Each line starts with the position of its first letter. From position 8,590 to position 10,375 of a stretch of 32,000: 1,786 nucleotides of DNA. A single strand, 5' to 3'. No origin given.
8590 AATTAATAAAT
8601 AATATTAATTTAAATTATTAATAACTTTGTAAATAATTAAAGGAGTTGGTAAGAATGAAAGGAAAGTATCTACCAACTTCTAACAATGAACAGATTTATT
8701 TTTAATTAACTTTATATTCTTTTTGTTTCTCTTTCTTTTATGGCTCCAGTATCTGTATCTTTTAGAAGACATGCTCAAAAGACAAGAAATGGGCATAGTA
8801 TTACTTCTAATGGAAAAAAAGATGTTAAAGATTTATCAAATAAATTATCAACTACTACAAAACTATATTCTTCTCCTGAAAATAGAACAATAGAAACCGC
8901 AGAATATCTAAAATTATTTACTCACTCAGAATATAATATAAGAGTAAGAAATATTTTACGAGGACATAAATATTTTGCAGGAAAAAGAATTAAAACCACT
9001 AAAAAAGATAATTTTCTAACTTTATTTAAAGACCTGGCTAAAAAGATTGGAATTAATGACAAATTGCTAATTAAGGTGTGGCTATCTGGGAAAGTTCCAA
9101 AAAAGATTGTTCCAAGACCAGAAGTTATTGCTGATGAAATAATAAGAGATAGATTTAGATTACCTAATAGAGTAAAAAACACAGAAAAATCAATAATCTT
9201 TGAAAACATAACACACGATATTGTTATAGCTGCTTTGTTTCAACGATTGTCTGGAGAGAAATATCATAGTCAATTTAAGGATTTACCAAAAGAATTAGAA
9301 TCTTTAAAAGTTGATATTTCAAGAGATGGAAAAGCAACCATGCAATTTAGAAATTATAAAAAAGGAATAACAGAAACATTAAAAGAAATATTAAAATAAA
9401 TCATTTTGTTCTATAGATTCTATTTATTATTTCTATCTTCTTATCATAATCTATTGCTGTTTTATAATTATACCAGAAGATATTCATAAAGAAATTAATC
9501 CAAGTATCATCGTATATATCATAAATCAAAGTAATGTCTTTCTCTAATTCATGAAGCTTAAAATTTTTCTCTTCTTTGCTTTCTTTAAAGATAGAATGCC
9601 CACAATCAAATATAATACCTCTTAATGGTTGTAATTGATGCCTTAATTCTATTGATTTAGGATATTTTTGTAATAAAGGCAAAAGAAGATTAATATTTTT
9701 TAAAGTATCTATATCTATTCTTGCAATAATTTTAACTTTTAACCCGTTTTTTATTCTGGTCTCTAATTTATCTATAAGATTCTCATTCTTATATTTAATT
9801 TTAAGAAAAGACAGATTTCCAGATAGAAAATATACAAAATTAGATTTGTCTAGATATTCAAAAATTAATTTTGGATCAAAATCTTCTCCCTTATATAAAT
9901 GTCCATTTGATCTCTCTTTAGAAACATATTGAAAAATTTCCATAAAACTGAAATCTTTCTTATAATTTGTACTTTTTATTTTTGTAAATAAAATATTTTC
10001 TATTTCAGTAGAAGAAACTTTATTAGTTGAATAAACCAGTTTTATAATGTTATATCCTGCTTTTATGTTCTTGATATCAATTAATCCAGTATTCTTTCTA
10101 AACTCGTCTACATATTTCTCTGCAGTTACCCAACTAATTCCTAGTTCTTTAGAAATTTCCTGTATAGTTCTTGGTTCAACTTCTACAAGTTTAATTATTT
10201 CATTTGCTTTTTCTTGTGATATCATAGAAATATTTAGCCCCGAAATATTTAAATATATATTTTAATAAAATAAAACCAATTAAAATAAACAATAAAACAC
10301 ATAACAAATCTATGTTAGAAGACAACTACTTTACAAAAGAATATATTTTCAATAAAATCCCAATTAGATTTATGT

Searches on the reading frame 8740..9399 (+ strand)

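Call 17: search_protein_families(library=pfam, proteins=[window:8740-9399:+], max_evalue=0.01)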
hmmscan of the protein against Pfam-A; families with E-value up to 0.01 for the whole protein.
window:8740-9399:+ (219 aa): 1 family
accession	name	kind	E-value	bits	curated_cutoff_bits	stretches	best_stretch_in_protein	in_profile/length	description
PF00300.27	His_Phos_1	-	0.0012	19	21.7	1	14-62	18-68/194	Histidine phosphatase superfamily (branch 1)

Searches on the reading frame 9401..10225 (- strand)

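Call 18: search_protein_families(library=pfam, proteins=[window:9401-10225:-], max_evalue=0.01)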
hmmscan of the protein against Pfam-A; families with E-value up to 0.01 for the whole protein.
window:9401-10225:- (274 aa): 1 family
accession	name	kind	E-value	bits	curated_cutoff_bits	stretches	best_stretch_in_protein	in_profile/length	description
PF04545.22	Sigma70_r4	-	0.0036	17.2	24.1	1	6-31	8-33/50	Sigma-70, region 4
